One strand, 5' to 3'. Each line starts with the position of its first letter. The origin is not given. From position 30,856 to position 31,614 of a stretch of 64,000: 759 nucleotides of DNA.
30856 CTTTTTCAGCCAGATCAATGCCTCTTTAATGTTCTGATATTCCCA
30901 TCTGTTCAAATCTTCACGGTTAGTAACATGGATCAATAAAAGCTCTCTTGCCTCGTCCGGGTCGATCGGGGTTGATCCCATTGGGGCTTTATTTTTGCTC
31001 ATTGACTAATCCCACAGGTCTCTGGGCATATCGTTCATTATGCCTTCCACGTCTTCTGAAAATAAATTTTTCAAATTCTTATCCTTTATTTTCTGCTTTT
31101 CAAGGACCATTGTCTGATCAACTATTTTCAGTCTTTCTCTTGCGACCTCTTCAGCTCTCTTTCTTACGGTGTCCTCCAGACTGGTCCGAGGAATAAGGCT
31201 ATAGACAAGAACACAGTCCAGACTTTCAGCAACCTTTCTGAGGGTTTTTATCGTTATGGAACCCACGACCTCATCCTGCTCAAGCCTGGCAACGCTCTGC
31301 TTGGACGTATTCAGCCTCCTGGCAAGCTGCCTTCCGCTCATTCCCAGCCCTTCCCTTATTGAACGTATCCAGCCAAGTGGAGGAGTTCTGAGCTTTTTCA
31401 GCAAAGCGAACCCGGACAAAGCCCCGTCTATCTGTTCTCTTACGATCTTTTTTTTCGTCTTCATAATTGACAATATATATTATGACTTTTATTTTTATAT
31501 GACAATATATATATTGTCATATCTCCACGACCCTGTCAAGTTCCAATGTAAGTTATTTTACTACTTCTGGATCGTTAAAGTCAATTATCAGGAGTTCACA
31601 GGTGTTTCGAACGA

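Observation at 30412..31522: Fic toxin-like / HTH 'mobile mystery protein' pair with a palindromic operator, inserted between core genes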

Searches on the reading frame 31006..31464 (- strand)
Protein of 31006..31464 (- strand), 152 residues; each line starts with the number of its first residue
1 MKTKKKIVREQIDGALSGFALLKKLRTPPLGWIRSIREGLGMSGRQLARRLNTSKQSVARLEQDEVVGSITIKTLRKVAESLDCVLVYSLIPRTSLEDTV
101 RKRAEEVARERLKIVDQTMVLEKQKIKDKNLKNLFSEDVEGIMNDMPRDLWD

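Call 3: search_protein_families(library=ncbifam, proteins=[window:31006-31464:-], max_evalue=0.01)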
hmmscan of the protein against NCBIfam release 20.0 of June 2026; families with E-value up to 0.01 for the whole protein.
window:31006-31464:- (152 aa): 7 families
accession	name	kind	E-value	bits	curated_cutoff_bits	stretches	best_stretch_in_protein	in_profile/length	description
TIGR02612.1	mob_myst_A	hypoth_equivalog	5.9e-51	172.3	122.6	1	5-152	2-149/150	mobile mystery protein A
NF006015.0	PRK08154.1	subfamily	2.7e-06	26.8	204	1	33-95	35-94/314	anaerobic benzoate catabolism transcriptional regulator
TIGR03830.1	CxxCG_CxxCG_HTH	subfamily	2.3e-05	24.2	61.8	1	25-78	64-115/127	type II TA system antitoxin MqsA family protein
TIGR03070.1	couple_hipB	subfamily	0.00056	19.8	71.65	1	33-84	7-56/58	type II toxin-antitoxin system Y4mF family antitoxin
TIGR00270.2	TIGR00270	equivalog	0.0012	18.7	110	1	33-85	80-130/159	multiprotein bridging factor aMBF1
NF003162.0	PRK04140.1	equivalog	0.0036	16.4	263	1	33-108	131-204/317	transcriptional regulator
NF052239.1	antitox_spr1629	equivalog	0.0077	15.4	335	0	33-72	7-46/377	spr1629 family repressor/antitoxin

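Call 4: search_protein_families(library=pfam, proteins=[window:31006-31464:-], max_evalue=0.01)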
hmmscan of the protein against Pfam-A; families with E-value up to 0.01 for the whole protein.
window:31006-31464:- (152 aa): 4 families
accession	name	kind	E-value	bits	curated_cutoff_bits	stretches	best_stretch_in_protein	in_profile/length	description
PF01381.28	HTH_3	-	3.1e-09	37.2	23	1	33-84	1-50/55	Helix-turn-helix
PF13443.12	HTH_26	-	1.4e-05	25.7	22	1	41-84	10-52/63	Cro/C1-type HTH DNA-binding domain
PF13560.12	HTH_31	-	3.5e-05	24.5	27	1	34-66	7-39/64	Helix-turn-helix domain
PF12844.13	HTH_19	-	0.00038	20.7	30.2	1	33-83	4-52/64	Helix-turn-helix domain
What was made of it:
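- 31006..31464 (-): Gene A, 152 aa, mobile mystery protein A. It has an N-terminal helix pair, a five-helix XRE-type HTH domain (about residues 32-81), an extended linker, and a C-terminal two-helix module (helices 96-121 and 128-145). The conserved T118-M-V-L-E122-K-Q124 sits at the end of the first of these helices. The C-terminal tail MPRDLWD is also conserved. TIGR02612 172.3 bits (cut-off 122.6) and PF01381 (calls 3, 4).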

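Call 9: find_homologous_proteins(query=window:31006-31464:-, max_evalue=0.001)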
Query window:31006-31464:- (152 aa): 96 proteins with E <= 0.001 among 174 candidates.
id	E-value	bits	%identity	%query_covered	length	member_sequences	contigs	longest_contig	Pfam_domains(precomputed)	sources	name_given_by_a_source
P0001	3.1e-89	314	100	100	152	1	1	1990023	PF01381.29,PF13443.13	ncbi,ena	-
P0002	3.0e-88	311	98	100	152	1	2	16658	PF01381.29,PF13443.13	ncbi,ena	-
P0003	2.2e-75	269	85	100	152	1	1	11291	PF01381.29,PF13560.13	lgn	-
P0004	8.5e-74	264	84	100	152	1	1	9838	PF01381.29,PF13443.13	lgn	-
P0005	1.8e-73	263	84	100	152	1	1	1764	PF01381.29,PF13560.13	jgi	-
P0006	6.2e-69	249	78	100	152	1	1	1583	PF01381.29,PF13443.13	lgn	-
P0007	1.1e-68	248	78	100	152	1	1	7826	PF01381.29,PF13443.13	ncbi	-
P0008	1.7e-68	247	78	100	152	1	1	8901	PF01381.29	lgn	-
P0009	2.2e-67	244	76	100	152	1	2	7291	PF01381.29,PF13443.13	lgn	-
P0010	1.0e-60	222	68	100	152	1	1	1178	PF01381.29,PF13560.13,PF13443.13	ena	-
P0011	1.6e-60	221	68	100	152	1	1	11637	PF01381.29,PF13560.13,PF13443.13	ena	-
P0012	2.6e-60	221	68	100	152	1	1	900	PF01381.29,PF13560.13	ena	-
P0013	4.5e-60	220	68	100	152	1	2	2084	PF01381.29,PF13560.13,PF13443.13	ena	-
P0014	4.6e-60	220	69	100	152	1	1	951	PF01381.29,PF13560.13,PF13443.13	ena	-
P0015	7.0e-60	219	68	100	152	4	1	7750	PF01381.29,PF13560.13,PF13443.13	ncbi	ncbi:MAG: mobile mystery protein A [Thermodesulfobacteriota bacterium]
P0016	2.6e-59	217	67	100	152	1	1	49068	PF12844.14,PF01381.29,PF13560.13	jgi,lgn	-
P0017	3.0e-59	217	68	100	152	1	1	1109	PF01381.29,PF13560.13,PF13443.13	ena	-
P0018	3.5e-59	217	68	100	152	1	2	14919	PF01381.29,PF13560.13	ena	-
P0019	1.3e-58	215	69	100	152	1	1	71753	PF01381.29,PF13560.13,PF13443.13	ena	-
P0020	6.1e-58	213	65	100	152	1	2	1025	PF12844.14,PF01381.29,PF13560.13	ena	-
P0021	1.1e-57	212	64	100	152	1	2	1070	PF20432.5,PF01381.29,PF13560.13,PF13443.13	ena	-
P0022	3.0e-54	201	62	100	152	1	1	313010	PF12844.14,PF01381.29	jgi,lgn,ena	-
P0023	3.3e-54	201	60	100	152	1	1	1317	PF12844.14,PF01381.29,PF13560.13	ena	-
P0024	4.1e-53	197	61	100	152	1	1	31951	PF12844.14,PF01381.29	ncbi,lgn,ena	-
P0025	2.3e-49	185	57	100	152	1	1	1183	PF12844.14,PF01381.29,PF13443.13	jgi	-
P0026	7.2e-49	184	58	100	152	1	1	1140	PF01381.29,PF13443.13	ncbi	-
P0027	2.1e-48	182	57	100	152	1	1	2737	PF01381.29,PF13443.13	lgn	-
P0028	2.7e-48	182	56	100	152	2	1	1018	PF12844.14,PF01381.29,PF13443.13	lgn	-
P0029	7.1e-43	164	51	96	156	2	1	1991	PF01381.29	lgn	-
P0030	6.2e-42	161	50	100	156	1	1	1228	PF13413.13,PF01381.29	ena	-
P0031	4.0e-41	159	51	100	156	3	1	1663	PF01381.29,PF13560.13,PF13443.13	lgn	-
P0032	4.1e-41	159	50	100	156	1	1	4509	PF13413.13,PF01381.29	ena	-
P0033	4.3e-41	158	50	100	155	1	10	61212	PF01381.29,PF13443.13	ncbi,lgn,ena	-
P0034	1.1e-40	157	49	100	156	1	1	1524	PF13413.13,PF01381.29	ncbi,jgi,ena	-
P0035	1.3e-40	157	50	100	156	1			PF13413.13,PF01381.29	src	-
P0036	1.3e-40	157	51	97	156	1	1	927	PF01381.29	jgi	jgi:predicted DNA-binding mobile mystery protein A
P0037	2.1e-40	156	49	100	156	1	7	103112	PF01381.29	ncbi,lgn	-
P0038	2.7e-40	156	51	100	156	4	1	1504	PF01381.29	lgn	-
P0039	3.4e-40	156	51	100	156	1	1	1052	PF13413.13,PF13384.13,PF01381.29,PF13560.13,PF13443.13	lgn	-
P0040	6.0e-40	155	49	98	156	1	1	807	PF13413.13,PF01381.29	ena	-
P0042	9.0e-40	154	51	97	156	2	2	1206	PF01381.29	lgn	-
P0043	1.0e-39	154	49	100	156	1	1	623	PF01381.29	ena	-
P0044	1.2e-39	154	49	100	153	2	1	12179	PF01381.29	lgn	-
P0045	1.5e-39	153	49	98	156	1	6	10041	PF01381.29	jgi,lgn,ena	-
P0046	1.6e-39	153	51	100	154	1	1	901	PF01381.29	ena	-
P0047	1.7e-39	153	49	98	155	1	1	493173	PF01381.29,PF13560.13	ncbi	ncbi:MAG: mobile mystery protein A [Desulfobulbaceae bacterium]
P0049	2.7e-39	153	49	97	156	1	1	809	PF01381.29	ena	-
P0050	2.8e-39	153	49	98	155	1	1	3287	PF01381.29,PF13560.13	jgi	-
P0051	3.0e-39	152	49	98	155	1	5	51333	PF01381.29,PF13560.13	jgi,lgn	jgi:predicted DNA-binding mobile mystery protein A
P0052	5.9e-39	152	51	95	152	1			PF01381.29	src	-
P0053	6.1e-39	151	47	99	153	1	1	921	PF01381.29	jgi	jgi:predicted DNA-binding mobile mystery protein A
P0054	7.9e-39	151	48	98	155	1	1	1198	PF01381.29,PF13560.13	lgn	-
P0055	8.4e-39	151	49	98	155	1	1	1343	PF01381.29,PF13560.13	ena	-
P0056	9.1e-39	151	48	98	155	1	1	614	PF01381.29,PF13560.13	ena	-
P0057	9.3e-39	151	49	98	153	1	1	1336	PF01381.29,PF13560.13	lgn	-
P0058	2.2e-38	150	49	100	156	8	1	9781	PF13413.13,PF01381.29,PF13560.13,PF13443.13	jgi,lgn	-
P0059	2.2e-38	150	48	98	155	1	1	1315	PF01381.29,PF13560.13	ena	-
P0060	2.2e-38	150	51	99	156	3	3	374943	PF01381.29,PF13560.13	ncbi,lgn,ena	-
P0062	4.7e-38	149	48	98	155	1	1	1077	PF01381.29,PF13560.13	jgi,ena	-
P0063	6.6e-38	148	49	97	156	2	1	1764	PF13413.13,PF01381.29,PF13560.13,PF13443.13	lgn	-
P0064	1.0e-37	147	49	97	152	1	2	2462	PF01381.29,PF13560.13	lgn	-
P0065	1.2e-37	147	49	100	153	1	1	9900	PF01381.29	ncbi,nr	ncbi:mobile mystery protein A [bacterium]|nr:mobile mystery protein A [bacterium]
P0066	3.9e-37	146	50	97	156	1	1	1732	PF13413.13,PF01381.29,PF13560.13,PF13443.13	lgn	-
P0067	9.6e-37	144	48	97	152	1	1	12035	PF01381.29,PF13560.13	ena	-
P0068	1.0e-36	144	48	100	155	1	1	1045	PF01381.29,PF13560.13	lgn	-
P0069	3.3e-36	143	46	98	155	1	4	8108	PF01381.29,PF13560.13,PF13443.13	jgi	jgi:predicted DNA-binding mobile mystery protein A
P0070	7.3e-36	142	44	97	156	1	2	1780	PF01381.29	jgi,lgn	jgi:predicted DNA-binding mobile mystery protein A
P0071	8.5e-36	141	49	96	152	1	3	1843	PF01381.29,PF13560.13,PF13443.13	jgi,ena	-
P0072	1.5e-35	141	49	99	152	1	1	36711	PF01381.29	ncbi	ncbi:mobile mystery protein A [Chloroflexota bacterium]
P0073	5.7e-35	139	45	97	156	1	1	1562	PF13413.13,PF01381.29,PF13560.13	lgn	-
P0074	6.2e-35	139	47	100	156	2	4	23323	PF01381.29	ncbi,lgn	-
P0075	6.5e-35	138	52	82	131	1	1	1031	PF13413.13,PF01381.29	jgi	-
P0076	9.8e-35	138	48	97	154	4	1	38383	PF01381.29,PF13443.13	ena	-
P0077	4.8e-34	136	48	97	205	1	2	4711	PF01381.29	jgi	jgi:predicted DNA-binding mobile mystery protein A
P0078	4.9e-34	136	48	97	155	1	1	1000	PF01381.29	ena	-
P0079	8.7e-34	135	48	98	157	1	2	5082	PF01381.29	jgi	jgi:predicted DNA-binding mobile mystery protein A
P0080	1.4e-32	131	56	76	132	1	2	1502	PF01381.29,PF13443.13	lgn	-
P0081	3.4e-32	130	44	98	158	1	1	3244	PF01381.29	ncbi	-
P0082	4.1e-32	129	58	72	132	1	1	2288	PF01381.29,PF13443.13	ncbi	-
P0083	7.7e-32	128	49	96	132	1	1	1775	PF01381.29,PF13443.13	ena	-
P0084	8.3e-32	128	57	73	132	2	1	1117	PF01381.29,PF13443.13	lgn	-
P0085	2.1e-31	127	55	76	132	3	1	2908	PF01381.29,PF13443.13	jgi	jgi:predicted DNA-binding mobile mystery protein A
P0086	8.2e-31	125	45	98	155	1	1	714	PF01381.29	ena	-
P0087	1.0e-30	125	46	96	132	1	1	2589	PF01381.29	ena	-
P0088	1.7e-30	124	54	72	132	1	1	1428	PF01381.29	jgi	-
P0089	4.0e-28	116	39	97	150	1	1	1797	PF01381.29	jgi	jgi:predicted DNA-binding mobile mystery protein A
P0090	8.5e-28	115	45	100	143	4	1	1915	PF01381.29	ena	-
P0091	2.4e-27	114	43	97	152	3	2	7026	PF01381.29,PF13443.13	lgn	-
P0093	5.7e-25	106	47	82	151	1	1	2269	PF01381.29,PF13560.13,PF13443.13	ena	-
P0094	1.9e-24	105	46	82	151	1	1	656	PF01381.29,PF13560.13,PF13443.13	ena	-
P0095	2.1e-23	101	38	97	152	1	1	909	PF01381.29,PF13560.13,PF13443.13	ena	-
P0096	1.2e-15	76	49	64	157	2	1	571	PF01381.29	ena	-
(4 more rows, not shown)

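Call 12: search_protein_families(library=padloc, proteins=[window:31006-31464:-], max_evalue=0.1)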
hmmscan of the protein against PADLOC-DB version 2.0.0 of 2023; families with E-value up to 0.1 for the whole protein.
window:31006-31464:- (152 aa): 4 families
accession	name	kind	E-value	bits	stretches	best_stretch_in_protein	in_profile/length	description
PDLC02926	HTH_VI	-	7.4e-07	27.4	1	33-114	6-87/92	-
PDLC04142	capH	-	0.00011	21.2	1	32-133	10-82/103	capH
PDLC03947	RmrA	-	0.0095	12.8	1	33-92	16-73/383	-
PDLC03945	RmrA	-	0.015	12.5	1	34-73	8-47/394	-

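Call 13: search_protein_families(library=phrogs, proteins=[window:31006-31464:-], max_evalue=0.01)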
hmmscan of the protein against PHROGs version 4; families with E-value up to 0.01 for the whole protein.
window:31006-31464:- (152 aa): 11 families
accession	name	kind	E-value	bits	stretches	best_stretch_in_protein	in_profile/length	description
phrog_1373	-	transcription regulation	3.5e-08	34.6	1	33-104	68-137/166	transcriptional regulator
phrog_8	-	transcription regulation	6.6e-08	33.4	1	33-126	81-155/346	transcriptional regulator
phrog_3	-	transcription regulation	8.4e-06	26.8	1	32-117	92-168/430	transcriptional repressor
phrog_2104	-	unknown function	1.5e-05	26.1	1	26-75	37-86/103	-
phrog_5823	-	transcription regulation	0.00014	22.1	1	33-106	11-83/404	transcriptional regulator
phrog_4779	-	transcription regulation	0.00016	23.1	1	33-88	7-62/98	transcriptional regulator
phrog_2439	-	transcription regulation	0.00026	21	1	33-84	12-61/367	transcriptional regulator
phrog_4583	-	transcription regulation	0.00091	20.2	1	41-95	23-74/81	transcriptional repressor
phrog_7241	-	transcription regulation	0.0015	19.6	1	33-84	66-115/122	transcriptional regulator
phrog_955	-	DNA, RNA and nucleotide metabolism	0.0052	17.5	1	32-63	28-59/142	HTH DNA binding protein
phrog_38027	-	transcription regulation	0.0062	17.6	0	33-83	73-121/143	transcriptional repressor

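Call 15: find_encoding_contigs(protein=P0001, flank=10000, max_places=4)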
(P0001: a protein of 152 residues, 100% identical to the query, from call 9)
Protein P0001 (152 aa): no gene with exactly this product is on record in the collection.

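Call 17: find_encoding_contigs(protein=P0002, flank=10000, max_places=6)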
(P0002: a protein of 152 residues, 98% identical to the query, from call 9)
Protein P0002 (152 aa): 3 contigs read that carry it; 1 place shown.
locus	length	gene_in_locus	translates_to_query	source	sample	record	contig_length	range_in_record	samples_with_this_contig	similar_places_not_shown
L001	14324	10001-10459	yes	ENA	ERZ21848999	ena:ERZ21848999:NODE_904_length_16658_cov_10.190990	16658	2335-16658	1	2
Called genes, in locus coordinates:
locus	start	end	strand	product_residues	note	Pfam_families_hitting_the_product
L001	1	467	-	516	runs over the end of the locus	PF01293:PEPCK_ATP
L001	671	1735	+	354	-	PF04551:GcpE, PF26540:GcpE_C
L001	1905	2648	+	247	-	PF14281:PDDEXK_4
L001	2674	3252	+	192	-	-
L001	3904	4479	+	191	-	-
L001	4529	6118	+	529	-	PF00361:Proton_antipo_M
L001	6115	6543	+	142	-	PF01242:PTPS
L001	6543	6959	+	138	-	PF01242:PTPS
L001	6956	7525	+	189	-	PF01227:GTP_cyclohydroI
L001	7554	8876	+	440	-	PF05201:GlutR_N, PF01488:Shikimate_DH, PF13241:NAD_binding_7 (faint), PF00745:GlutR_dimer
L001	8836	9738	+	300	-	PF01379:Porphobil_deam, PF03900:Porphobil_deamC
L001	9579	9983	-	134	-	-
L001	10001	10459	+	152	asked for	PF01381:HTH_3, PF13443:HTH_26 (faint)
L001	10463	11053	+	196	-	PF02661:Fic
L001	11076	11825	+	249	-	PF13483:Lactamase_B_3, PF12706:Lactamase_B_2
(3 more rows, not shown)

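Call 18: find_encoding_contigs(protein=P0003, flank=10000, max_places=3)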
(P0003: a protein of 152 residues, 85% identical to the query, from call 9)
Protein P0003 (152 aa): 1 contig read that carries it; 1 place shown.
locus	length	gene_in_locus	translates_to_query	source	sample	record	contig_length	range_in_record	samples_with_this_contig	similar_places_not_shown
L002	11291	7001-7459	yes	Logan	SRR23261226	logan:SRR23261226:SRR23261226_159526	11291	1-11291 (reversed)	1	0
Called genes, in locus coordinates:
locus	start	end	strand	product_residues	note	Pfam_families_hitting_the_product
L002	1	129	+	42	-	?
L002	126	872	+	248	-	PF14281:PDDEXK_4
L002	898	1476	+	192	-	-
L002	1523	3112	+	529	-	PF00361:Proton_antipo_M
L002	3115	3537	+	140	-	PF01242:PTPS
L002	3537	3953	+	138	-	PF01242:PTPS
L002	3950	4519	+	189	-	PF01227:GTP_cyclohydroI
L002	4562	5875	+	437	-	PF05201:GlutR_N, PF01488:Shikimate_DH, PF13241:NAD_binding_7 (weak), PF00745:GlutR_dimer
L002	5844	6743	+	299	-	PF01379:Porphobil_deam, PF03900:Porphobil_deamC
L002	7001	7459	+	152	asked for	PF01381:HTH_3, PF13560:HTH_31 (faint)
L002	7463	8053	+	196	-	PF02661:Fic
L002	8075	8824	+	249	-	PF13483:Lactamase_B_3, PF12706:Lactamase_B_2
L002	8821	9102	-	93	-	PF01197:Ribosomal_L31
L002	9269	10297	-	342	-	PF00490:ALAD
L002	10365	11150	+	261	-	-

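Call 19: find_encoding_contigs(protein=P0008, flank=10000, max_places=3)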
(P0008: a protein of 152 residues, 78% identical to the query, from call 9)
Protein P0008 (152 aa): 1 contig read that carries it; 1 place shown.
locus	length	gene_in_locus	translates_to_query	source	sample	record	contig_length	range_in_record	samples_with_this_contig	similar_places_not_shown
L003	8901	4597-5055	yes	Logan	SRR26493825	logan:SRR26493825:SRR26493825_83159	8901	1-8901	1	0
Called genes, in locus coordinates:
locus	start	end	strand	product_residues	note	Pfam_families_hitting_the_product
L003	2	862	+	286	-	?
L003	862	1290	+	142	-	PF01242:PTPS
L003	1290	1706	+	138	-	PF01242:PTPS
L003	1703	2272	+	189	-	PF01227:GTP_cyclohydroI, PF14489:QueF (faint)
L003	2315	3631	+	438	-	PF05201:GlutR_N, PF01488:Shikimate_DH, PF00745:GlutR_dimer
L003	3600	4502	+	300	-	PF01379:Porphobil_deam, PF03900:Porphobil_deamC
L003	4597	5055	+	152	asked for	PF01381:HTH_3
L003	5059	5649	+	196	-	PF02661:Fic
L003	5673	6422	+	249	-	PF13483:Lactamase_B_3, PF12706:Lactamase_B_2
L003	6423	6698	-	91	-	PF01197:Ribosomal_L31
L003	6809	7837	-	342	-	PF00490:ALAD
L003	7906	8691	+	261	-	-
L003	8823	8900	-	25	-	?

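Call 20: find_encoding_contigs(protein=P0019, flank=10000, max_places=3)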
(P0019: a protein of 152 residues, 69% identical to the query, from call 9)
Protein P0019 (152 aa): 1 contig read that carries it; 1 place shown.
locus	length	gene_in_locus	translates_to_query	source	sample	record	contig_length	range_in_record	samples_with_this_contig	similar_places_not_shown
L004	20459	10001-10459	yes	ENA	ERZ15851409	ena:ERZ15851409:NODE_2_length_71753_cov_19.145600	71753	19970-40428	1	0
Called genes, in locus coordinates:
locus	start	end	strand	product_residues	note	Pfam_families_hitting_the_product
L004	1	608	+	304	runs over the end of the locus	PF01379:Porphobil_deam, PF03900:Porphobil_deamC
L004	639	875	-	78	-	-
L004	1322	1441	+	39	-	-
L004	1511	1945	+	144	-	-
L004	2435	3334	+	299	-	PF00561:Abhydrolase_1 (faint), PF08538:DUF1749 (weak), PF00326:Peptidase_S9 (faint)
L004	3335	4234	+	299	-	PF00561:Abhydrolase_1 (faint), PF01738:DLH (faint), PF12146:Hydrolase_4, PF02230:Abhydrolase_2 (faint), PF00326:Peptidase_S9 (weak)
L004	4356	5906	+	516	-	PF01293:PEPCK_ATP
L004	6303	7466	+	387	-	PF05977:MFS_3 (weak), PF07690:MFS_1, PF12832:MFS_1_like (weak), PF07690:MFS_1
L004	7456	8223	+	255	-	PF14801:TrmI-like_N (weak), PF01135:PCMT, PF01596:Methyltransf_3 (weak), PF01209:Ubie_methyltran (weak), PF08704:GCD14, PF02475:TRM5-TYW2_MTfase (weak), PF05175:MTS (weak), PF13847:Methyltransf_31, +1 more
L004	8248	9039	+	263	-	PF00565:SNase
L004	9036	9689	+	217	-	PF02527:GidB, PF05175:MTS (weak), PF13847:Methyltransf_31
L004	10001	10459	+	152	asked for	PF01381:HTH_3, PF13443:HTH_26 (faint), PF13560:HTH_31 (weak)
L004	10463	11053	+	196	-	PF02661:Fic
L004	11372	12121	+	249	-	PF13483:Lactamase_B_3, PF12706:Lactamase_B_2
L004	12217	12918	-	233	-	PF00106:adh_short, PF13561:adh_short_C2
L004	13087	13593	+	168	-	PF00881:Nitroreductase, PF14512:TM1586_NiRdase (weak), PF00881:Nitroreductase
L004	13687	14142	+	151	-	-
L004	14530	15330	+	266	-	PF00248:Aldo_ket_red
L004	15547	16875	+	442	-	PF00909:Ammonium_transp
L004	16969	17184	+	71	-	-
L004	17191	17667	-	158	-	PF02577:BFN_dom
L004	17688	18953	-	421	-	PF00919:UPF0004, PF04055:Radical_SAM, PF01938:TRAM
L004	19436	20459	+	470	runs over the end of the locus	PF00474:SSF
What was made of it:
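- A, B and the hydrolase stay together after an upstream rearrangement (L004, call 20).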

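Call 28: search_solved_structures(query=A1, max_evalue=0.01, show_alignments=2)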
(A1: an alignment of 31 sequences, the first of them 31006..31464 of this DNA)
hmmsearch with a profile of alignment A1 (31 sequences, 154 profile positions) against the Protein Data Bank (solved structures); distinct sequences matched with E-value up to 0.01: 2.
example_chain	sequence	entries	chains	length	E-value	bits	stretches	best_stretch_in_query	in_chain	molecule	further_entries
2mez_A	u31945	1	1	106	0.00027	24.1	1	33-81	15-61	Multiprotein Bridging Factor (MBP-like)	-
8tac_A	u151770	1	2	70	0.0088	19.2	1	34-63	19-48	DBP48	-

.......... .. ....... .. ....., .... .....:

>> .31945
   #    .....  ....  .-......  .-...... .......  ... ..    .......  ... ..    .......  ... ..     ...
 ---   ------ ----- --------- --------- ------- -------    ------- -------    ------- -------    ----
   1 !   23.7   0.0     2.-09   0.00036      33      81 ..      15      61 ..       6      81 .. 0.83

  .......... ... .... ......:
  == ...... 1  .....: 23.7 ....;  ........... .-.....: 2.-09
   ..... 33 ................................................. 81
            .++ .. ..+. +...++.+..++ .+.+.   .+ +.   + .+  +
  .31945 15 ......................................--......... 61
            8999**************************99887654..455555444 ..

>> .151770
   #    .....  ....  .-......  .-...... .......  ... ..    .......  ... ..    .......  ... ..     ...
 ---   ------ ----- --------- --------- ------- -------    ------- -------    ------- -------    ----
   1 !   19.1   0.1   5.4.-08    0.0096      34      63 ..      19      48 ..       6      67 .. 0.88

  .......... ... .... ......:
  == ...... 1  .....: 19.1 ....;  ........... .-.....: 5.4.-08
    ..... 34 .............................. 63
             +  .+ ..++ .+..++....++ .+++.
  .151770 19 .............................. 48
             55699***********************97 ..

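Call 34: find_related_loci(query=A1, collection=genome_contigs, flank=6000)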
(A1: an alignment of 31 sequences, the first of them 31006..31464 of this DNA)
Query A1 (152 aa) in genome_contigs; peptide patterns used: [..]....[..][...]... (x = any residue, [..] = any of these).
133 stretches matched a pattern; 129 encode a relative of the query (tblastn E <= 1e-3); the best 80 are kept; 80 distinct loci.
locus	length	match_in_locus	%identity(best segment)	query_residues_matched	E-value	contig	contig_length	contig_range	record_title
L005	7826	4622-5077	78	1-152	6e-77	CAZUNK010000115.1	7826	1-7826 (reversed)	MAG TPA_asm: uncultured Spirochaetia bacterium isolate SRP338948_co1_45 genome assembly, contig: k141_3984, whole genome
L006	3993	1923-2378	57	1-152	8e-58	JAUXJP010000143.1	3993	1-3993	MAG: Candidatus Dadabacteria bacterium isolate CSMAG_3085 CSMAG_3085_k127_24313095_length_3993_cov_205.0000, whole genom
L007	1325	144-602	52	1-152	9e-52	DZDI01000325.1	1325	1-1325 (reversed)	MAG TPA_asm: Phycisphaera mikurensis isolate SulCav_PC08_64_54_21 SulCav_PC08-64_114032_length_1325_cov_11.585039, whole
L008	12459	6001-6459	51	1-152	2e-49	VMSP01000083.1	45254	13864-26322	MAG: Desulfocapsa sp. isolate N3_15 k141_202316, whole genome shotgun sequence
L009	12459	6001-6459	49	1-152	1e-48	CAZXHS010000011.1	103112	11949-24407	MAG TPA_asm: uncultured Desulfobulbus sp. isolate SRP220891_co1_493 genome assembly, contig: NODE_293_length_103112_cov_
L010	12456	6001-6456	50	1-152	3e-48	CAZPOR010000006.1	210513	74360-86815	MAG TPA_asm: uncultured Desulfurivibrio sp. isolate binchicken_co269_249 genome assembly, contig: NODE_51_length_210513_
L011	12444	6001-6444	49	4-151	3e-48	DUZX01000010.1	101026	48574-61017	MAG TPA_asm: Desulfuromonadales bacterium isolate MAG_13126_9_058 Ga0172367_10000165, whole genome shotgun sequence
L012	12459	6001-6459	50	1-152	1e-47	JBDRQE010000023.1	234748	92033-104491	MAG: Pseudomonadota bacterium isolate MEGAHIT-group-2.20 k141_1282761, whole genome shotgun sequence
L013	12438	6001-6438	49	7-152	2e-47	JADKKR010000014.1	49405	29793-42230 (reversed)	MAG: Geobacteraceae bacterium isolate Viby_18-Q3-R106-67_BAT3C.94 tig00004389-10-498720, whole genome shotgun sequence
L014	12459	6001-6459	50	1-152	2e-47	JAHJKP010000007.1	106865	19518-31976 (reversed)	MAG: Proteobacteria bacterium isolate Modern_marine_rock_biofilm.mb.87 Modern_marine_rock.mb.87_k141_83759, whole genome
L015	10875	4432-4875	48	5-152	1e-47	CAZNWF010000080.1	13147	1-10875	MAG TPA_asm: uncultured Geobacter sp. isolate SRP220891_co4_31 genome assembly, contig: NODE_8153_length_13147_cov_18.35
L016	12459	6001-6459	50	1-152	4e-47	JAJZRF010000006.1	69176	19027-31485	MAG: Deltaproteobacteria bacterium isolate SKS1.bin79 NODE_605_length_69176_cov_14.460108, whole genome shotgun sequence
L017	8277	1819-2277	50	1-152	3e-47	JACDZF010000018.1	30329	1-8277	MAG: Desulfocapsa sp. isolate ppb01 NODE_151_length_30329_cov_381.368237, whole genome shotgun sequence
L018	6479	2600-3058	50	1-152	4e-47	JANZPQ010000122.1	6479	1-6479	MAG: Desulfobulbaceae bacterium isolate KFIS7 k141_1235467, whole genome shotgun sequence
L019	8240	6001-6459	50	1-152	9e-47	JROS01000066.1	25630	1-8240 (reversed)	Desulfobulbus sp. Tol-SR contig_219, whole genome shotgun sequence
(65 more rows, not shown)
